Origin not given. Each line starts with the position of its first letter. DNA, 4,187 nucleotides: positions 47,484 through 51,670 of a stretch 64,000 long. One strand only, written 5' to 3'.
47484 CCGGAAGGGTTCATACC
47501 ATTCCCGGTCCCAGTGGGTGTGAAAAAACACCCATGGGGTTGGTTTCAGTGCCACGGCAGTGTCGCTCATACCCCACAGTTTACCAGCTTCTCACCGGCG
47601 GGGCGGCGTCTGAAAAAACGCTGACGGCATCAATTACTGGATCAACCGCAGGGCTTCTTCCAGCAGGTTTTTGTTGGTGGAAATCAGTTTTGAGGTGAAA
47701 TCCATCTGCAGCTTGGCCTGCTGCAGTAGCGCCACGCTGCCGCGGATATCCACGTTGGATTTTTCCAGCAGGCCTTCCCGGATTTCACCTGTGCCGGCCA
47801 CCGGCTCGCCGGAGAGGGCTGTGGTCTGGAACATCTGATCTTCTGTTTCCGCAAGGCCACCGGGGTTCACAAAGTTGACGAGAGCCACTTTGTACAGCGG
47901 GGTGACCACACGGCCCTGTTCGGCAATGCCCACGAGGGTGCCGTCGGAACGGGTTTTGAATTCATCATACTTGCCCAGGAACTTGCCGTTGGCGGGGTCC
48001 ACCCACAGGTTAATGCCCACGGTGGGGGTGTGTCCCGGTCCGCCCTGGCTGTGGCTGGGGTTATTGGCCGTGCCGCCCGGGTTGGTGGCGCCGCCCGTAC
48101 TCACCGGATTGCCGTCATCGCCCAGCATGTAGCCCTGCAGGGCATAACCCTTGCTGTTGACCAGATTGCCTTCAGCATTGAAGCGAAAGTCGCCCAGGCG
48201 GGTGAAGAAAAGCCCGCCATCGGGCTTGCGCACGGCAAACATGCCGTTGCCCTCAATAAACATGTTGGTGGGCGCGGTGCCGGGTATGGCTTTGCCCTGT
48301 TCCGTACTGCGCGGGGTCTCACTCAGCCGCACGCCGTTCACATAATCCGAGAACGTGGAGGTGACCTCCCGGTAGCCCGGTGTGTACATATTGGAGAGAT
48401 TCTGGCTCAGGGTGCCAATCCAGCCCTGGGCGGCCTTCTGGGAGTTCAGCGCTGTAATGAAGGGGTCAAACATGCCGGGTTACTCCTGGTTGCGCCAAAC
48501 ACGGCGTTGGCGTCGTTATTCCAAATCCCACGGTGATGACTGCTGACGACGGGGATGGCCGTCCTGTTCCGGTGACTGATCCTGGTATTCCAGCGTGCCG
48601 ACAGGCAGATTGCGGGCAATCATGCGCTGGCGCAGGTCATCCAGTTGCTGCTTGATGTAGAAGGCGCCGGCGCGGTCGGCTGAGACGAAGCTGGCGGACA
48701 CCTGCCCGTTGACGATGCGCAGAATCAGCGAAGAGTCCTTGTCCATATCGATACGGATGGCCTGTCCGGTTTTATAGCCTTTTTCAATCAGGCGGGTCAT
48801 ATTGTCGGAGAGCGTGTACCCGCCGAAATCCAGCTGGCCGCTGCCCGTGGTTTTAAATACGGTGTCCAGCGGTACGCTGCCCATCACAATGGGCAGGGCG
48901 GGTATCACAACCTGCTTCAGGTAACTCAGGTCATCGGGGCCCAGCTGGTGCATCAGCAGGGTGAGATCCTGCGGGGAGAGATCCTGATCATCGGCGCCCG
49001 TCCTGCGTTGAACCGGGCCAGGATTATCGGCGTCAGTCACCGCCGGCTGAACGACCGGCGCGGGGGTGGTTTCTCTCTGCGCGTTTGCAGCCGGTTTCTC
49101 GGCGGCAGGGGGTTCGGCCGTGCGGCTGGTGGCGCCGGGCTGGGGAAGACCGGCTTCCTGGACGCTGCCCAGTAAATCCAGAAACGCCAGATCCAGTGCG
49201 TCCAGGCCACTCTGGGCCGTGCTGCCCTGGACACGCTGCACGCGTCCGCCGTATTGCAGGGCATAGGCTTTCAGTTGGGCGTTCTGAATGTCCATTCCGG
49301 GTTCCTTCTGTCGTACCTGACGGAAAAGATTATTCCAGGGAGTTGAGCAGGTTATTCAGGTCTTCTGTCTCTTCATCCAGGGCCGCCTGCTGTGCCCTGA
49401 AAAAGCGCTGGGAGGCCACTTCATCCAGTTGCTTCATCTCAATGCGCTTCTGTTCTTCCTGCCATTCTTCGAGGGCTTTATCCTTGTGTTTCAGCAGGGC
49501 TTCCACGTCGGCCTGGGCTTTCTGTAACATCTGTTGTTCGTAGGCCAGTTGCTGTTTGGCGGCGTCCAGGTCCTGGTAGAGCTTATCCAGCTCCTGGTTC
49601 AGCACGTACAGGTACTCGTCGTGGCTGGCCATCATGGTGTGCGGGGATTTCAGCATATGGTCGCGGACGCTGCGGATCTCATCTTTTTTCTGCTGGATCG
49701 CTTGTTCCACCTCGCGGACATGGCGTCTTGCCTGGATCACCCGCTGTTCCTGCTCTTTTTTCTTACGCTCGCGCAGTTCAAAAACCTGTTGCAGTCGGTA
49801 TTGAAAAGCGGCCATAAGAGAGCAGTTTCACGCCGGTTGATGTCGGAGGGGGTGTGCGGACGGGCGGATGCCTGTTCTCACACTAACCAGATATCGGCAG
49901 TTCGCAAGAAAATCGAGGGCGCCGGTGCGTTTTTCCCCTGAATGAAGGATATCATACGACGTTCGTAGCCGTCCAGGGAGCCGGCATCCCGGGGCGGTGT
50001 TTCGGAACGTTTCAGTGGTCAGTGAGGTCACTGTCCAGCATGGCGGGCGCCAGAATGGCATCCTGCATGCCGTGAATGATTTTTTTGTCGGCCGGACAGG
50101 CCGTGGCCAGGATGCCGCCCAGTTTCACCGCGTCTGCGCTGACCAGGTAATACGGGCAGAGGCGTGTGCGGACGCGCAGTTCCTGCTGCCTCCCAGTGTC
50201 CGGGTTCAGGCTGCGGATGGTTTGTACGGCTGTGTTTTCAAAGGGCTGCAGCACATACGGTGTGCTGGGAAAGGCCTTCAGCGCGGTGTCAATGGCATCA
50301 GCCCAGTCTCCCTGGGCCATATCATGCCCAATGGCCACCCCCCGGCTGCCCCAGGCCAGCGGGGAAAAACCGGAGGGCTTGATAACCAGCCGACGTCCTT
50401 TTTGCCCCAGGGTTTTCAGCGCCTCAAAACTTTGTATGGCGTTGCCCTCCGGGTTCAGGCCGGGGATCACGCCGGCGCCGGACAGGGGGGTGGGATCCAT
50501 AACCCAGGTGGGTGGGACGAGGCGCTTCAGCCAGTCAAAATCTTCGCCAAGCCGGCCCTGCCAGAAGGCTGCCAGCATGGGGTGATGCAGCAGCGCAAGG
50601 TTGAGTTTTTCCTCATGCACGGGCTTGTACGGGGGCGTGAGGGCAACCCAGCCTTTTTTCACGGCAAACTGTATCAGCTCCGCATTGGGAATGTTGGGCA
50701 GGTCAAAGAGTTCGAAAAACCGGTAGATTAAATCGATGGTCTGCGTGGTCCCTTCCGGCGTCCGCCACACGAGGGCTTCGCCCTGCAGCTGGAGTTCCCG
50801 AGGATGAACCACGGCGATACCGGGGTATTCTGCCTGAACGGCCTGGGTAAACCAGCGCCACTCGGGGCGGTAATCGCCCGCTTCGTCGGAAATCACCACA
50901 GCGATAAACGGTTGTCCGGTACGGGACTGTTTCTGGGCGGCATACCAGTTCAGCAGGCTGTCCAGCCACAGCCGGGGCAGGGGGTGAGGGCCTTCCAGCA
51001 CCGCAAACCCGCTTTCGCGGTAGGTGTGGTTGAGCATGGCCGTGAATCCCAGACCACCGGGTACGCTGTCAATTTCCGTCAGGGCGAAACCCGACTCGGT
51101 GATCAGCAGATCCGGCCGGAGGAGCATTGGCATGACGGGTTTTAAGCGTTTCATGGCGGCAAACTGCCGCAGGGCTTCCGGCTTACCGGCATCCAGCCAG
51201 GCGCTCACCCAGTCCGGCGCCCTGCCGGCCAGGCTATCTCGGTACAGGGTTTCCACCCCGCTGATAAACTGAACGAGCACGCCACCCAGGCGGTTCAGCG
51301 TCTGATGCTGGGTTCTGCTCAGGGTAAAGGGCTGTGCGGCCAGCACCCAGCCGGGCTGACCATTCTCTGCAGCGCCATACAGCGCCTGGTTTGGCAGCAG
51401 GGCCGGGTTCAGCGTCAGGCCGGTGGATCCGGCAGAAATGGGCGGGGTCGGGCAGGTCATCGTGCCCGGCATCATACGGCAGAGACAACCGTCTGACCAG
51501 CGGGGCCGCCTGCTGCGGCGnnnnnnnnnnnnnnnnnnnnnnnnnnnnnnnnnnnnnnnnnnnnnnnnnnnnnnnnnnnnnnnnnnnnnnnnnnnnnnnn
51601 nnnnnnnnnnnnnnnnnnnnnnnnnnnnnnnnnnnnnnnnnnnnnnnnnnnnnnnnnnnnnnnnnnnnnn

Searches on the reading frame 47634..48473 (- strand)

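Call 3: search_protein_families(library=pfam, proteins=[window:47634-48473:-], max_evalue=0.1)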
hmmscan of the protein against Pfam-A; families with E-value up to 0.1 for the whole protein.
window:47634-48473:- (279 aa): 2 families
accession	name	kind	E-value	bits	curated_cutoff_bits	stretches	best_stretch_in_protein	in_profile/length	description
PF22692.1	LlgE_F_G_D1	-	5.4e-13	49.3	27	1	73-114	2-43/64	Flagellar hook protein FlgE/F/G D1 domain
PF06429.18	Flg_bbr_C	-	0.0071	16.3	23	1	233-277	2-46/46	Flagellar basal body rod FlgEFG protein C-terminal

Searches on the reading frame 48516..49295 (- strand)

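Call 3: search_protein_families(library=pfam, proteins=[window:48516-49295:-], max_evalue=0.1)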
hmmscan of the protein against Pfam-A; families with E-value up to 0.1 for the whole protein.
window:48516-49295:- (259 aa): 1 family
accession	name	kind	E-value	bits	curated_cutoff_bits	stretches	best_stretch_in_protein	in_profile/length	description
PF02120.21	Flg_hook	-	9.9e-05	22.5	29.8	1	192-245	31-84/85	Flagellar hook-length control protein FliK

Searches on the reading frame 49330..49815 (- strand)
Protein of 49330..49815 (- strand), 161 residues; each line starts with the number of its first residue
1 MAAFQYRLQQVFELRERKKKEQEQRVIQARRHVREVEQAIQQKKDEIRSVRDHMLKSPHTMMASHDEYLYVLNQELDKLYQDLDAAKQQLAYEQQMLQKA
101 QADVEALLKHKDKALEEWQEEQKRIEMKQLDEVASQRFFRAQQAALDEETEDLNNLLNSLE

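Call 3: search_protein_families(library=pfam, proteins=[window:49330-49815:-], max_evalue=0.1)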
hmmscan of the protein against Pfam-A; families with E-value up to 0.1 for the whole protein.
window:49330-49815:- (161 aa): 5 families
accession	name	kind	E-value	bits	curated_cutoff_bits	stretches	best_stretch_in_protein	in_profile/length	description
PF02050.21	FliJ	-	1.6e-08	35.2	28.4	1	21-138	2-123/123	Flagellar FliJ protein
PF16789.10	YscO-like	-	0.00011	22.7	27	1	5-142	3-159/161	YscO-like protein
PF05335.18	DUF745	-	0.005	17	33.3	1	22-123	67-167/183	Protein of unknown function (DUF745)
PF13048.12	DUF3908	-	0.022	15.4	22.9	1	64-131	15-82/134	Protein of unknown function (DUF3908)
PF02601.20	Exonuc_VII_L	-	0.084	12.8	35.9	0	18-156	141-262/315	Exonuclease VII, large subunit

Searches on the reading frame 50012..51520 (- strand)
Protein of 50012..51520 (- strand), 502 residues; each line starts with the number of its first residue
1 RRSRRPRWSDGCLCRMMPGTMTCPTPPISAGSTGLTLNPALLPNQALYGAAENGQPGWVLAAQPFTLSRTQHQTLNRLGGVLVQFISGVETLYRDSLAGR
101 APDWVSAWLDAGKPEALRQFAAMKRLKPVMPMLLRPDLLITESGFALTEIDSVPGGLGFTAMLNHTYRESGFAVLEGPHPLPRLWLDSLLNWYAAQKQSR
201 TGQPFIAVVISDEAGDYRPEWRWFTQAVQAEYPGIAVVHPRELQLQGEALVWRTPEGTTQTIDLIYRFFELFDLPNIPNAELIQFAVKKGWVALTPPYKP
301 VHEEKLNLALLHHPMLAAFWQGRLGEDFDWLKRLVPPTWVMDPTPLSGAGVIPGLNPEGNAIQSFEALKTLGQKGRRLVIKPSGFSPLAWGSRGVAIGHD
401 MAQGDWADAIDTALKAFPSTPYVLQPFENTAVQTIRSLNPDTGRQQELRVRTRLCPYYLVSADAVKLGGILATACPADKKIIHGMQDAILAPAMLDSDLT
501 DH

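Call 3: search_protein_families(library=pfam, proteins=[window:50012-51520:-], max_evalue=0.1)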
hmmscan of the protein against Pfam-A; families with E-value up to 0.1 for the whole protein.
window:50012-51520:- (502 aa): 1 family
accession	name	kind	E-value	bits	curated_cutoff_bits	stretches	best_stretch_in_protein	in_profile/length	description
PF14403.11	CP_ATPgrasp_2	-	0.0012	18.4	32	1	203-268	142-202/374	Circularly permuted ATP-grasp type 2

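Call 8: search_protein_families(library=ncbifam, proteins=[window:50012-51520:-], max_evalue=0.1)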
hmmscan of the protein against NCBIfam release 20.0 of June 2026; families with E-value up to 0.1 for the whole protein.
window:50012-51520:- (502 aa): 0 families

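Call 65: search_solved_structures(query=A8, max_evalue=10)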
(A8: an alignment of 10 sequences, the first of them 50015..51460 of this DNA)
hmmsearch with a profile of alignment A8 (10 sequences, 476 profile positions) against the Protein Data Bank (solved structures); distinct sequences matched with E-value up to 10: 2.
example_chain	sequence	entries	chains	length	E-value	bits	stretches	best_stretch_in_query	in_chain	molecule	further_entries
2qi9_A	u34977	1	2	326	1.7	10.5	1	77-150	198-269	Vitamin B12 import system permease protein btuC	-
4r9u_A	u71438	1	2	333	1.7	10.4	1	77-150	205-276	Vitamin B12 import system permease protein BtuC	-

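Call 66: search_protein_families(library=pfam, alignment_id=A8, max_evalue=1)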
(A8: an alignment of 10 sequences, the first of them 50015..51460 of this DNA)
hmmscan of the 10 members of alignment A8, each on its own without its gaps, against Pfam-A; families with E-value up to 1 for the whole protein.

A. member 1, window:50015-51460:- (482 aa): 3 families
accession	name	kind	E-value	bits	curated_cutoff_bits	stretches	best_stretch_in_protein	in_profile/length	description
PF14403.11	CP_ATPgrasp_2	-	0.0011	18.5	32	1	183-248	142-202/374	Circularly permuted ATP-grasp type 2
PF00816.26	Histone_HNS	-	0.1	12.8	25.6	1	79-93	17-31/38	H-NS histone C-terminal domain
PF04174.18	CP_ATPgrasp_1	-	0.16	11.4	23.1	1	194-247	151-201/332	A circularly permuted ATPgrasp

B. families by the number of members that match (of 10 scanned): 4 families
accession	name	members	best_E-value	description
PF14403.11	CP_ATPgrasp_2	1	0.0011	Circularly permuted ATP-grasp type 2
PF24427.1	Ig_GP210_16th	1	0.096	Nuclear pore complex protein GP210, Ig-like domain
PF00816.26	Histone_HNS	1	0.1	H-NS histone C-terminal domain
PF04174.18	CP_ATPgrasp_1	1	0.16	A circularly permuted ATPgrasp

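Call 96: search_protein_families(library=padloc, proteins=[window:50015-51460:-], max_evalue=0.01)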
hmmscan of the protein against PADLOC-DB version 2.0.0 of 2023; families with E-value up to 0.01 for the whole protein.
window:50015-51460:- (482 aa): 0 families
